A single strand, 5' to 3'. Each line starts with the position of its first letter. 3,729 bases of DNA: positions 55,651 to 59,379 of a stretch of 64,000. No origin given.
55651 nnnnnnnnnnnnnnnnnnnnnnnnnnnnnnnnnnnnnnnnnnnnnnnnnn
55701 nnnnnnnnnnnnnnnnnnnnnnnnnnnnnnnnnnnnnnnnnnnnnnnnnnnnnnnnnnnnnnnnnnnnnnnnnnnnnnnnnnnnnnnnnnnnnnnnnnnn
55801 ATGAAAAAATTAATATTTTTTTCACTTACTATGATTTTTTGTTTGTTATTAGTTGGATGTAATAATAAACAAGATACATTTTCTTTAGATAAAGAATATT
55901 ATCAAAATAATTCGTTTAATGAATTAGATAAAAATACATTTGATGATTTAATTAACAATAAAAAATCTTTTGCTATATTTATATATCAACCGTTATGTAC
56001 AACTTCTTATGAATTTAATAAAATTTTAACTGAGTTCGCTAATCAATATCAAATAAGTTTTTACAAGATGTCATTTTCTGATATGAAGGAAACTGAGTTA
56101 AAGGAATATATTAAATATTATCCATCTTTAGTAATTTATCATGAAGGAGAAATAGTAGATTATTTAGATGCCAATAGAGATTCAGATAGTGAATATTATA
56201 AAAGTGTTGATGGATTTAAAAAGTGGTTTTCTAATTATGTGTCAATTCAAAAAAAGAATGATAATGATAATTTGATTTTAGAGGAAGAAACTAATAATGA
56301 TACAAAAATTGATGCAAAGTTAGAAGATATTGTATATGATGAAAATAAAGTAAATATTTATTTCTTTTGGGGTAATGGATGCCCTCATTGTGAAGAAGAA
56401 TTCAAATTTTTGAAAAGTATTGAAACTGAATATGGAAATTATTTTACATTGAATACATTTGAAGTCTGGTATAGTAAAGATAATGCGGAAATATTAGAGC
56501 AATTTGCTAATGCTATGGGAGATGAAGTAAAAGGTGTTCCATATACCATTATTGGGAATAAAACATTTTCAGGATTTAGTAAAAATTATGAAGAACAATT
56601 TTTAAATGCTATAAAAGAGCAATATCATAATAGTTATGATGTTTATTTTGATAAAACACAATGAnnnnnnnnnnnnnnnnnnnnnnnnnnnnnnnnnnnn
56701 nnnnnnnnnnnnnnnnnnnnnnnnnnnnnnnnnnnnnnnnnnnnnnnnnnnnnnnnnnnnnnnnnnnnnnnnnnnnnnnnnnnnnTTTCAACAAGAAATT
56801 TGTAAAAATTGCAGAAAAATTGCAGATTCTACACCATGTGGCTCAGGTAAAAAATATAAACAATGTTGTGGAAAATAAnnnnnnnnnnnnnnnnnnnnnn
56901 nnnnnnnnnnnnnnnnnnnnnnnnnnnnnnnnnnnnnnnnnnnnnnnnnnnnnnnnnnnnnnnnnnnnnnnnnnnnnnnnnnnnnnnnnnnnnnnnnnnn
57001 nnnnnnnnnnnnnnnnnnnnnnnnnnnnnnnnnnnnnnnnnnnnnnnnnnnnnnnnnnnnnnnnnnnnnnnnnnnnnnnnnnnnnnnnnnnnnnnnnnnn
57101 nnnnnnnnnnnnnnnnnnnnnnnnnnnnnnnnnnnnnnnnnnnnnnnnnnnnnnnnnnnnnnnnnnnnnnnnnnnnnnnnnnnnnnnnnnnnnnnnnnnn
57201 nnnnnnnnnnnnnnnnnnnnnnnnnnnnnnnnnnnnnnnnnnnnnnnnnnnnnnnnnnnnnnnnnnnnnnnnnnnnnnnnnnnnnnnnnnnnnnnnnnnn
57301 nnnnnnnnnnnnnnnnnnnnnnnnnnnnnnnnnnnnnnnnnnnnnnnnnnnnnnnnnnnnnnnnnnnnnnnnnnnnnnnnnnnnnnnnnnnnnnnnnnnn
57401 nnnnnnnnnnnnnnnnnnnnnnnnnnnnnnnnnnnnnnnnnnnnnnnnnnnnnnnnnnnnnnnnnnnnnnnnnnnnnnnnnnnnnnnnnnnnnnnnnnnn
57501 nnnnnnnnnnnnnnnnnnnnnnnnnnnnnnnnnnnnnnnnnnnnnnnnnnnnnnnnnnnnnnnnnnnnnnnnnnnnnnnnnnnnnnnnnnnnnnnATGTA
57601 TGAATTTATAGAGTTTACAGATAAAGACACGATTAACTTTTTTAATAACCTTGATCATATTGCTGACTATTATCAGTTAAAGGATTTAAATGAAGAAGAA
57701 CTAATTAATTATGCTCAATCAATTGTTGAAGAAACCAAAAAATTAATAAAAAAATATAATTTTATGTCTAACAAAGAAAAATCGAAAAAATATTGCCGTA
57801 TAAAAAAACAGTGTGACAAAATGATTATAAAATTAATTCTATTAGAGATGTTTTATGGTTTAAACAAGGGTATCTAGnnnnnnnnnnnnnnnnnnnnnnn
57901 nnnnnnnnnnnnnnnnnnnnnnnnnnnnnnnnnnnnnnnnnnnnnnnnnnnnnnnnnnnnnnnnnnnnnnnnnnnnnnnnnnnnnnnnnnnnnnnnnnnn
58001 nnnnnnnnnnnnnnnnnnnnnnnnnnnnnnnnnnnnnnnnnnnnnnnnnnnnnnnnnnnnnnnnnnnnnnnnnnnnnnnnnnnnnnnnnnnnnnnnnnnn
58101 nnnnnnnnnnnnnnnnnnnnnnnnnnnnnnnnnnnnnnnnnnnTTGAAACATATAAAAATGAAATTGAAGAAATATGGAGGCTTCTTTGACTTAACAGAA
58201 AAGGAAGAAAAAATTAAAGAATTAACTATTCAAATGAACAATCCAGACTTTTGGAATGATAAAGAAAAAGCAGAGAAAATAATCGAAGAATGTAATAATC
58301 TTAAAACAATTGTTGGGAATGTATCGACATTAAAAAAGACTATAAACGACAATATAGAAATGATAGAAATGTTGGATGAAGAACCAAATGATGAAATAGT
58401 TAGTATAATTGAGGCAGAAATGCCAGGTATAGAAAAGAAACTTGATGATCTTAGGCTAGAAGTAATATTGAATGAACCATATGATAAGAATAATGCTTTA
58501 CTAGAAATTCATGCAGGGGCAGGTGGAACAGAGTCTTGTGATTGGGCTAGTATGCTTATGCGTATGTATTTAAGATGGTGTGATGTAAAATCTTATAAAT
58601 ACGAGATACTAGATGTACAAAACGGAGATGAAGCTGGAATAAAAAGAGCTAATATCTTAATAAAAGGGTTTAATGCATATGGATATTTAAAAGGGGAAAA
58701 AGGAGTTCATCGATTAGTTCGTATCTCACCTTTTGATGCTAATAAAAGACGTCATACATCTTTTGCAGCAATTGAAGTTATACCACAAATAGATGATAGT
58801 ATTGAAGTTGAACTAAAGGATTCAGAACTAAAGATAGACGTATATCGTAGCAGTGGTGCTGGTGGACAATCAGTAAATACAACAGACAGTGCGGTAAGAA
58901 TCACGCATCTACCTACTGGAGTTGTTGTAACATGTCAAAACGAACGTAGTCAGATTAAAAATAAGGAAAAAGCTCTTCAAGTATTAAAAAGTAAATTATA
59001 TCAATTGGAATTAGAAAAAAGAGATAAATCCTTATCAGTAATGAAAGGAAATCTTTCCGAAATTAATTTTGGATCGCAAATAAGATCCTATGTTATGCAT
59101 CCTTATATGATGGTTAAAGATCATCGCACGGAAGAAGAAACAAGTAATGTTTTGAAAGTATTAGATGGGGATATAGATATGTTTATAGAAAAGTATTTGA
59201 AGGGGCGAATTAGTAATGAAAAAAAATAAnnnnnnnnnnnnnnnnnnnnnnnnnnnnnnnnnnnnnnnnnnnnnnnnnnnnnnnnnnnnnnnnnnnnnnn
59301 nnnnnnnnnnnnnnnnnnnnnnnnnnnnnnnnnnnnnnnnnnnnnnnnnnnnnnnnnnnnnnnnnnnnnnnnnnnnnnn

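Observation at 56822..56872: Remnant second copy of the secA C-terminal zinc-finger coding end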

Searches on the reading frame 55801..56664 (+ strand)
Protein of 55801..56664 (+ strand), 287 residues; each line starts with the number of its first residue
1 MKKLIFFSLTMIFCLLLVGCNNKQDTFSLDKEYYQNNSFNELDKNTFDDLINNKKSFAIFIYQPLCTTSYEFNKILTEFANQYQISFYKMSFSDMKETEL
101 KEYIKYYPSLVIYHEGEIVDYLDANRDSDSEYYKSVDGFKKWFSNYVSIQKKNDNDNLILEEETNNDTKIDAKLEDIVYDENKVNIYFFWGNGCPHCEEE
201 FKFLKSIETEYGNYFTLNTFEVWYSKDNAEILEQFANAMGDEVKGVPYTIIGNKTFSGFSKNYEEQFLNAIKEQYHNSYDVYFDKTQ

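Call 7: search_protein_families(library=pfam, proteins=[window:55801-56664:+], max_evalue=0.01)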
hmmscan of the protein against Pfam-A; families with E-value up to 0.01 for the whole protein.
window:55801-56664:+ (287 aa): 5 families
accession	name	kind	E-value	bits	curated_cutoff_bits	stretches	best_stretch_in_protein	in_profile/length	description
PF00085.26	Thioredoxin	-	2.4e-10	40.8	23.5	1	41-128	4-94/103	Thioredoxin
PF13728.12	TraF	-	8.2e-07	29.5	23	0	52-103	126-178/224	F plasmid transfer operon protein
PF13192.12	Thioredoxin_3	-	0.00022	21.6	24.8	0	191-259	7-64/76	Thioredoxin domain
PF13098.12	Thioredoxin_2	-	0.00032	21.4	27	1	181-255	4-85/104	Thioredoxin-like domain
PF08534.16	Redoxin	-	0.0084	16.3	26.6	0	172-251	21-91/148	Redoxin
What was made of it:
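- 55801..56664 (+): Cargo gene 3: lipoprotein with two thioredoxin-like regions (287 aa). Pfam Thioredoxin 2.4e-10, with Thioredoxin_2 and Thioredoxin_3 on the C-terminal half (call 7).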

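Call 21: search_protein_families(library=ncbifam, proteins=[window:55801-56664:+], max_evalue=0.01)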
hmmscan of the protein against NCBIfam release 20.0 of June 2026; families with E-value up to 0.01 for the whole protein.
window:55801-56664:+ (287 aa): 9 families
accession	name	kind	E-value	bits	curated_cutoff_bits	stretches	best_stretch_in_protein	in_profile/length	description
NF047697.1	ThioredTrxAClost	equivalog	2.6e-08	34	140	1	41-124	3-89/105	thioredoxin TrxA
TIGR02738.1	TrbB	equivalog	7.8e-07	28.9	132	1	10-104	5-100/153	type-F conjugative transfer system pilin assembly thiol-disulfide isomerase TrbB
NF008229.0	PRK10996.1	equivalog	8.9e-07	28.7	125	1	43-124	41-124/141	thioredoxin TrxC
TIGR02187.2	PDO_seleno_TRX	equivalog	2e-05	24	185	0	172-273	121-208/209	protein disulfide oxidoreductase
TIGR01068.1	thioredoxin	equivalog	8.2e-05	22.7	96.8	1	44-120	3-82/101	thioredoxin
TIGR01126.1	pdi_dom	equivalog_domain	0.0001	22.5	107.2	0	43-127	2-93/105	protein disulfide-isomerase domain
TIGR02196.1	GlrX_YruB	hypoth_equivalog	0.00028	21.3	88.55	1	191-269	7-74/74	glutaredoxin-like protein, YruB-family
TIGR02740.1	TraF-like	hypoth_equivalog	0.00028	20.2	232.25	0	185-212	172-199/276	TraF-like protein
TIGR00385.1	dsbE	subfamily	0.00066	19.3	123.15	0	174-210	56-91/173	DsbE family thiol:disulfide interchange protein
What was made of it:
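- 55801..56664 (+): NCBIfam hits are weak (call 21).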

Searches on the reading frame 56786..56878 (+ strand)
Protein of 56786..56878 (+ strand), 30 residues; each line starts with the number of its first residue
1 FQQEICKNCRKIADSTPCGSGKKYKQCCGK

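Call 7: search_protein_families(library=pfam, proteins=[window:56786-56878:+], max_evalue=0.01)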
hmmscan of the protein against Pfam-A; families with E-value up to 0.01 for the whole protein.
window:56786-56878:+ (30 aa): 1 family
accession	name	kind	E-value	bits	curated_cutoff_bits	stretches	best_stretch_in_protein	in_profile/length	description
PF02810.21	SEC-C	-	3.6e-06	27.2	20.4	1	17-30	6-19/19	SEC-C motif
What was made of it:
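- Checked: The 30-codon open frame behind it (56786-56878) has no ATG/GTG/TTG start, and it still scores as a Pfam SEC-C motif (27.2 bits, cut-off 20.4; call 7).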

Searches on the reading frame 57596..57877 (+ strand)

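Call 7: search_protein_families(library=pfam, proteins=[window:57596-57877:+], max_evalue=0.01)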
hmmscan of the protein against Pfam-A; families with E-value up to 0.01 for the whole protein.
window:57596-57877:+ (93 aa): 1 family
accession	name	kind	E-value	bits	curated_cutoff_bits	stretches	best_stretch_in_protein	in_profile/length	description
PF10926.14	DUF2800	-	0.0071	16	21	1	29-78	188-237/368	Protein of unknown function (DUF2800)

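Call 21: search_protein_families(library=ncbifam, proteins=[window:57596-57877:+], max_evalue=0.01)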
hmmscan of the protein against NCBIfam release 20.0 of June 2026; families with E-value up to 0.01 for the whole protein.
window:57596-57877:+ (93 aa): 0 families

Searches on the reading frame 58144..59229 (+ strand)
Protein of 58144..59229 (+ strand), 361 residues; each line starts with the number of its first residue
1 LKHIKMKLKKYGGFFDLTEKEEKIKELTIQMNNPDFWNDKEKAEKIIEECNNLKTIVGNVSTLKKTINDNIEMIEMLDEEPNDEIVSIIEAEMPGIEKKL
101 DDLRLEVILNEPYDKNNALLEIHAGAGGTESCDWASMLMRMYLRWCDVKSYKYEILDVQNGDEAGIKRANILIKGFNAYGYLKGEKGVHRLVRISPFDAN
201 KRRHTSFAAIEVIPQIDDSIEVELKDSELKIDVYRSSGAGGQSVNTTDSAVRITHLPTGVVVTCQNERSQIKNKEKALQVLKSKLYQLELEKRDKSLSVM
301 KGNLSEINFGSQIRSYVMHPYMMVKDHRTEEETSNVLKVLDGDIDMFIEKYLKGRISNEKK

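Call 7: search_protein_families(library=pfam, proteins=[window:58144-59229:+], max_evalue=0.01)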
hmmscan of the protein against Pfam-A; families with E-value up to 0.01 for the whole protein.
window:58144-59229:+ (361 aa): 3 families
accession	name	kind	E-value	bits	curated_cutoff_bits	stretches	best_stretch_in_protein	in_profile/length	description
PF03462.23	PCRF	-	4e-60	203.4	24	1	21-210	2-194/194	PCRF domain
PF00472.26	RF-1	-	7.8e-42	142.3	35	1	219-328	2-116/116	RF-1 domain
PF16326.10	ABC_tran_CTD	-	0.0027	18.3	32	1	18-54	18-54/69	ABC transporter C-terminal domain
